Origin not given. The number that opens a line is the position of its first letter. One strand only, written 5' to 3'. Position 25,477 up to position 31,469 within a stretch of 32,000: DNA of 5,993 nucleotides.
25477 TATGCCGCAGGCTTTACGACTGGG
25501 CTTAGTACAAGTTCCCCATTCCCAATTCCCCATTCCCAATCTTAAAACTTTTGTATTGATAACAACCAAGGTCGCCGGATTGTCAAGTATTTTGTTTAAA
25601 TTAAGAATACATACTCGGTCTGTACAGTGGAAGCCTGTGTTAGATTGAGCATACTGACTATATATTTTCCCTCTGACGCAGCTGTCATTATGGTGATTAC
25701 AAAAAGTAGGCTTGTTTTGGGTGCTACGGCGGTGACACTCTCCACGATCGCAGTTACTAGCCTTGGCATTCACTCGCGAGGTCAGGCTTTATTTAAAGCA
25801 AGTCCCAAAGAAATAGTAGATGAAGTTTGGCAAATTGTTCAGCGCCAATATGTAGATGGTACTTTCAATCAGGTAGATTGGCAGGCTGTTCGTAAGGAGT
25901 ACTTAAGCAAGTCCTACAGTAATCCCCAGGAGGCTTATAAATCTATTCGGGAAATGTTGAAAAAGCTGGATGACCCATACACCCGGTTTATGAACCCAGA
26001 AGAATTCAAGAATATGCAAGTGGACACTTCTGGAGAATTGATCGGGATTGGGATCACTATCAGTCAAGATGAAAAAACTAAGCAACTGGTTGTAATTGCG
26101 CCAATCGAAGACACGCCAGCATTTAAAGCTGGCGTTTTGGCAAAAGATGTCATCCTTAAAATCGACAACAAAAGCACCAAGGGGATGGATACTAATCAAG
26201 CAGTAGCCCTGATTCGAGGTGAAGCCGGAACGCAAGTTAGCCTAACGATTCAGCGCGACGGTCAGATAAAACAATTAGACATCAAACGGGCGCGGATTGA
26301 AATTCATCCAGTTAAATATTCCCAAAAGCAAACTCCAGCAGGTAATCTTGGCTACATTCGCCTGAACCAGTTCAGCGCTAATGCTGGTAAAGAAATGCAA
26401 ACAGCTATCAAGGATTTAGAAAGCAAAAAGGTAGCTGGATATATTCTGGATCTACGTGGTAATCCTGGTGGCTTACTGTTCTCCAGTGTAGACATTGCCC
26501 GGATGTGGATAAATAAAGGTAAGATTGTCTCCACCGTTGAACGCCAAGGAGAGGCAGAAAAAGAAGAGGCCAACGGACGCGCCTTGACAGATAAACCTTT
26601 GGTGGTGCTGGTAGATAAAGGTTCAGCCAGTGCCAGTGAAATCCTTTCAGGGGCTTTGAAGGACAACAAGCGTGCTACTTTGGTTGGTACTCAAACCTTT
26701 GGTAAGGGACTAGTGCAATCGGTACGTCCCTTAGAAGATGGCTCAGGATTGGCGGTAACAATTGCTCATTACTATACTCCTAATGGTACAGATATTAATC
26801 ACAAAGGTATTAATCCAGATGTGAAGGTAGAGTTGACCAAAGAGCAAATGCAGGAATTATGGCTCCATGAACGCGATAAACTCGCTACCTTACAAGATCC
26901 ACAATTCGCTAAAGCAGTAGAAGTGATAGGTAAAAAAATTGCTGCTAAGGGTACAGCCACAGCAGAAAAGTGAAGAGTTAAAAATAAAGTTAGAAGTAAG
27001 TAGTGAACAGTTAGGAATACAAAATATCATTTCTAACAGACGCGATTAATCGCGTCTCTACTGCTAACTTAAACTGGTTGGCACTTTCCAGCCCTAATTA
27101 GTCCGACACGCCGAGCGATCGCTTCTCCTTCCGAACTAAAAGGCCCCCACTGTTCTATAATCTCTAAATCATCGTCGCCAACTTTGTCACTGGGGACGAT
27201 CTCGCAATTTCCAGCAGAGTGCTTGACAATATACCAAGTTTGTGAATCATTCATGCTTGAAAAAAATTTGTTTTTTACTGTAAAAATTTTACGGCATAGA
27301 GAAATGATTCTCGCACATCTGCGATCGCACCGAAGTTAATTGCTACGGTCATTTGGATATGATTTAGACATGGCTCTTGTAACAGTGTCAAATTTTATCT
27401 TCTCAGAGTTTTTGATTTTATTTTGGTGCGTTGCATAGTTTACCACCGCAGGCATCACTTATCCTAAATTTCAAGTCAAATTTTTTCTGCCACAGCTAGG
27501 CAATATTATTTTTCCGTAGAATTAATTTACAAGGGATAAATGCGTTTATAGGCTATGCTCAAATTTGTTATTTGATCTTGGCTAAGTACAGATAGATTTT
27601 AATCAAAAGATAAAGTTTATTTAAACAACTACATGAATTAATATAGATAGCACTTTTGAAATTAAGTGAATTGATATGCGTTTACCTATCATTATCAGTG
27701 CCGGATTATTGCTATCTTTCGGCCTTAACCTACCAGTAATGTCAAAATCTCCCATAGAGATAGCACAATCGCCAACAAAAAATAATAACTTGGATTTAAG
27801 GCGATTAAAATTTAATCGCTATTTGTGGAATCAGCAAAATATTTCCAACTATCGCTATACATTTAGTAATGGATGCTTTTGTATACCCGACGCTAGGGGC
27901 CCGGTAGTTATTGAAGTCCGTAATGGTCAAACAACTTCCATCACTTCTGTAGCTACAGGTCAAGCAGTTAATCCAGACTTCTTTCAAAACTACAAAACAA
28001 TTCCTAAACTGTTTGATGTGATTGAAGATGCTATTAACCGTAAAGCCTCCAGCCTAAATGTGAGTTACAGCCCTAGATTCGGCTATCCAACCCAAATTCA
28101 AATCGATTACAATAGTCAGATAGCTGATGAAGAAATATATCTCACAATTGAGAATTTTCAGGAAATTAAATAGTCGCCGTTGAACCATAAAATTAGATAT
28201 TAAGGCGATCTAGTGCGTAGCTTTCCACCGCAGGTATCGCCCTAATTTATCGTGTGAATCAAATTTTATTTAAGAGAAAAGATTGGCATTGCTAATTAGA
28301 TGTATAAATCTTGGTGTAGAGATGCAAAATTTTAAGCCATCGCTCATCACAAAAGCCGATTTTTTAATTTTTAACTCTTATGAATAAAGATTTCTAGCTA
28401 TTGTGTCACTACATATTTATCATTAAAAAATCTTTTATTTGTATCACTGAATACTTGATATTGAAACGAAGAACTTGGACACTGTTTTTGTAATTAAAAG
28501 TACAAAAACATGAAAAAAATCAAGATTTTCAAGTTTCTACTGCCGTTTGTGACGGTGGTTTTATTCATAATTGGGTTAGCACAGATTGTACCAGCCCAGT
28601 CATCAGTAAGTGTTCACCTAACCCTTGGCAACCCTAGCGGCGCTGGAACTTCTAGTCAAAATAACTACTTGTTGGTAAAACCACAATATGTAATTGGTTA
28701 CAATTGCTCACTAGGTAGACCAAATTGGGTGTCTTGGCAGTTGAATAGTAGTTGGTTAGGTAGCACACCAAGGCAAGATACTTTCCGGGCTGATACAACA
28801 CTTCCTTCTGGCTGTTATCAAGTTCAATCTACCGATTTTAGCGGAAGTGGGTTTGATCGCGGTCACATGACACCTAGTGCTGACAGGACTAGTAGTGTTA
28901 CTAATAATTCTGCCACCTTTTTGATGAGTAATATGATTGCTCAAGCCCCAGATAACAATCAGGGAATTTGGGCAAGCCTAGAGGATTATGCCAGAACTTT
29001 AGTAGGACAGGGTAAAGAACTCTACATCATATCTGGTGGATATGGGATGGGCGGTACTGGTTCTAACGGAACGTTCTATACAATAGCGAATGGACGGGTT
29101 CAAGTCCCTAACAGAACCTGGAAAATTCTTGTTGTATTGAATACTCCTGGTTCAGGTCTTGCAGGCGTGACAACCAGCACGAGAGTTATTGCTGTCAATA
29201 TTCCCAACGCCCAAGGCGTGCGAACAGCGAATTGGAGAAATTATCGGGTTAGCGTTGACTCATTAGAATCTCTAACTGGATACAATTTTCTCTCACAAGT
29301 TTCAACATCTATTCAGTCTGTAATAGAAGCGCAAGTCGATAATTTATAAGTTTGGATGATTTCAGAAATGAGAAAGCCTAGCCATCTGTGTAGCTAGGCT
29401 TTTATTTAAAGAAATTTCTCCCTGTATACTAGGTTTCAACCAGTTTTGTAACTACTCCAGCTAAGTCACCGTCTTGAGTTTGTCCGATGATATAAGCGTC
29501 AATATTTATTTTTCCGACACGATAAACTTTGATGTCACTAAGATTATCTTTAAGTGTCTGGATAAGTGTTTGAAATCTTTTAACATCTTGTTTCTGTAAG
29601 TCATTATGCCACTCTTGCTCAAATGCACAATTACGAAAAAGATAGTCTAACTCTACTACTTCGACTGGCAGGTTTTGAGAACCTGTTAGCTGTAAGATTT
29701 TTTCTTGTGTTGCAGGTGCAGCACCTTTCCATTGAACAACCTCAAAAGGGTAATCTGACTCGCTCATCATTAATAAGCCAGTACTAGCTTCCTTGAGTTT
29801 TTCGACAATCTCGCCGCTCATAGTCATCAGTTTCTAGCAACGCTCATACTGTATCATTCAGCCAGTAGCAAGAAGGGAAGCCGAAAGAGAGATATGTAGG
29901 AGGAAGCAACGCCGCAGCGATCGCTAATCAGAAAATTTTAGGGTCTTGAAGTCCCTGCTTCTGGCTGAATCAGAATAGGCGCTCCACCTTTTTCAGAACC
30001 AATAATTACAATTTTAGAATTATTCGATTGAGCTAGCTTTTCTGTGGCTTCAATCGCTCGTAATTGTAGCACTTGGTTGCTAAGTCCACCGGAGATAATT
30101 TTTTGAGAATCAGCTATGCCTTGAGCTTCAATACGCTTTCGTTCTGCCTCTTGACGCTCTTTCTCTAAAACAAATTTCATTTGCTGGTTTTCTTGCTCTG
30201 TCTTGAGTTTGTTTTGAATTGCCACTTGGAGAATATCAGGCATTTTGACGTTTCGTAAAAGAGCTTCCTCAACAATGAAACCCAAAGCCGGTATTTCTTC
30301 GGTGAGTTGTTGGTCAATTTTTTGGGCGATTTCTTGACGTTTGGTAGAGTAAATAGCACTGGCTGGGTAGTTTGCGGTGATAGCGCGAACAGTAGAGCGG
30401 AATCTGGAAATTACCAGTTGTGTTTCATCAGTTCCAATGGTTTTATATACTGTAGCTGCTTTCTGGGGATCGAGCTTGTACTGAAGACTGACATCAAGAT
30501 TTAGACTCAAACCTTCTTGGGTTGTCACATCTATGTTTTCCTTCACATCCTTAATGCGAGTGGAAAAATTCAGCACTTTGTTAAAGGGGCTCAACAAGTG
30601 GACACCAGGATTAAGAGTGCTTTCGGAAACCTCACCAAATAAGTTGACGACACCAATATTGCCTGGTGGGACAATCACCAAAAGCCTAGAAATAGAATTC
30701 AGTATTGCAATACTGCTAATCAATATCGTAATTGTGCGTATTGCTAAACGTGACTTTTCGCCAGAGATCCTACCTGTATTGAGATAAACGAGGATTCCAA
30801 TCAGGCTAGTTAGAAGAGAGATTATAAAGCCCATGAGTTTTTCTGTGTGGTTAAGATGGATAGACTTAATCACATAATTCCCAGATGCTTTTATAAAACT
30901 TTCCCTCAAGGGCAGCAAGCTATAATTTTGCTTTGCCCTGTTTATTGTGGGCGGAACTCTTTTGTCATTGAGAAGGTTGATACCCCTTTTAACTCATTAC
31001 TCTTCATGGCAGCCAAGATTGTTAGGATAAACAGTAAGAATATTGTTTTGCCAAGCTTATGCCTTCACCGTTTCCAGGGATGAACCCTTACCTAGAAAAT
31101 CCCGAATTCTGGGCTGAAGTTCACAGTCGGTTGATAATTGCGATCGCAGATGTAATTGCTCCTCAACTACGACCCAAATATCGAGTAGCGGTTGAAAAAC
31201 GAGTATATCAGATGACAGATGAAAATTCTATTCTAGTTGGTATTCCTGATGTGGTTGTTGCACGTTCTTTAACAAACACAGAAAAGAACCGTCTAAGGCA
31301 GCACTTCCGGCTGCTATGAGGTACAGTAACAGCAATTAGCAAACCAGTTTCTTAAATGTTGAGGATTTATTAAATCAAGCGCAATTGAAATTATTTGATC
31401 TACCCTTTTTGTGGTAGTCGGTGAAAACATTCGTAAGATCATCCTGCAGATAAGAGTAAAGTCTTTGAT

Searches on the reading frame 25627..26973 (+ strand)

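Call 9: search_protein_families(library=pfam, proteins=[window:25627-26973:+])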
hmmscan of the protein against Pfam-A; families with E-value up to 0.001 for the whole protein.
window:25627-26973:+ (448 aa): 5 families
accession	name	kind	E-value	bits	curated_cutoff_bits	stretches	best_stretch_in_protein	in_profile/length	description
PF03572.23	Peptidase_S41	-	1.7e-63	213.6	24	1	240-401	1-165/165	Peptidase family S41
PF13180.12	PDZ_2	-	2.9e-13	50.3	27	1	141-220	3-79/80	PDZ domain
PF17820.7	PDZ_6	-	2e-11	43.9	27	1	156-210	2-54/54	PDZ domain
PF00595.29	PDZ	-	3.1e-08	34.3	23.2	1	134-209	6-81/81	PDZ domain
PF14684.11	Tricorn_C1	-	1.2e-07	32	24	1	58-94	3-39/59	Tricorn protease C1 domain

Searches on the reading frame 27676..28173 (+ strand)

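Call 9: search_protein_families(library=pfam, proteins=[window:27676-28173:+])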
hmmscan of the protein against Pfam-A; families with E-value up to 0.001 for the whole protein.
window:27676-28173:+ (165 aa): 1 family
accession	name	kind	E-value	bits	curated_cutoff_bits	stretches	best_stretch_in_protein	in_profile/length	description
PF19671.4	DUF6174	-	6.8e-49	165.7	23.8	1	44-162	2-121/122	Family of unknown function (DUF6174)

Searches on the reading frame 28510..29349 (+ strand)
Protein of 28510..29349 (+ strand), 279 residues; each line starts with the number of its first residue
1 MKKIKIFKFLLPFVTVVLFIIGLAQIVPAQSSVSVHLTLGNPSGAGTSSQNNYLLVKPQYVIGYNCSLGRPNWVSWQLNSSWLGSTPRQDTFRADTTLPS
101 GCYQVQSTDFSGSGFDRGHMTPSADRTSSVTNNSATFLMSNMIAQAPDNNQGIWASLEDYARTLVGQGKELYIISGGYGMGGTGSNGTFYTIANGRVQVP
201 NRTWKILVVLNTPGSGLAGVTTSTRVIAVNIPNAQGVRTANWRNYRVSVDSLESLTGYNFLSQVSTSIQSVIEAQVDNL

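Call 9: search_protein_families(library=pfam, proteins=[window:28510-29349:+])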
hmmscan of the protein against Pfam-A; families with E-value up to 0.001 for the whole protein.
window:28510-29349:+ (279 aa): 1 family
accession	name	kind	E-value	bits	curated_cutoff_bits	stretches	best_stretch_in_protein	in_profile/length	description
PF01223.29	Endonuclease_NS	-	2.8e-58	197.6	23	1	48-266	12-222/223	DNA/RNA non-specific endonuclease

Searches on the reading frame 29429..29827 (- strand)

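Call 9: search_protein_families(library=pfam, proteins=[window:29429-29827:-])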
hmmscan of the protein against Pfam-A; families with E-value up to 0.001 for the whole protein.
window:29429-29827:- (132 aa): 2 families
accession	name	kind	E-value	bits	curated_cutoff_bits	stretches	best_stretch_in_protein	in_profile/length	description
PF07924.16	NuiA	-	2e-53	180.5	22.1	1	6-132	2-130/130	Nuclease A inhibitor-like protein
PF23151.1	NuiA_2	-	3.2e-05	24.6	27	1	6-128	41-152/154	NuiA-like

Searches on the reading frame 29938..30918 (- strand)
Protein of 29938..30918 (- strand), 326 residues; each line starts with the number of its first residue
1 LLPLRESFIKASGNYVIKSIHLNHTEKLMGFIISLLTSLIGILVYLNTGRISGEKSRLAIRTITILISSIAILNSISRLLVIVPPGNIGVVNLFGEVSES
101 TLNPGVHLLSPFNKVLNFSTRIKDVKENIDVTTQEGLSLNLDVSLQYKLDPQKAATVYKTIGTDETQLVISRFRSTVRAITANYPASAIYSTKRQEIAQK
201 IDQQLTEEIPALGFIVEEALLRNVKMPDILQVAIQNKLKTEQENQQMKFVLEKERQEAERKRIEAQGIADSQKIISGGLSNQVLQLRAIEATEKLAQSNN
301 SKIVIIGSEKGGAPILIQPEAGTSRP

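Call 9: search_protein_families(library=pfam, proteins=[window:29938-30918:-])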
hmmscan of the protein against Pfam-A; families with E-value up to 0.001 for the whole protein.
window:29938-30918:- (326 aa): 1 family
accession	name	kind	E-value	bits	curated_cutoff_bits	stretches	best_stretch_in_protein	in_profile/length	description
PF01145.31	Band_7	-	5.4e-32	111.7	23.6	1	82-254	2-175/176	SPFH domain / Band 7 family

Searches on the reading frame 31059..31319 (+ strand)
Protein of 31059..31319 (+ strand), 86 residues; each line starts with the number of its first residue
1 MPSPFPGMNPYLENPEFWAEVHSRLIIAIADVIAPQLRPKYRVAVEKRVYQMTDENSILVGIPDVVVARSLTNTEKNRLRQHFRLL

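Call 89: search_protein_families(library=pfam, proteins=[window:31059-31319:+], max_evalue=0.01)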
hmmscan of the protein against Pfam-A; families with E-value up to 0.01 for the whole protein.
window:31059-31319:+ (86 aa): 1 family
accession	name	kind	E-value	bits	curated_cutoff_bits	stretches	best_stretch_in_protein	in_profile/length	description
PF13267.11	DUF4058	-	1.5e-32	113.4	25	1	1-77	1-77/254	Protein of unknown function (DUF4058)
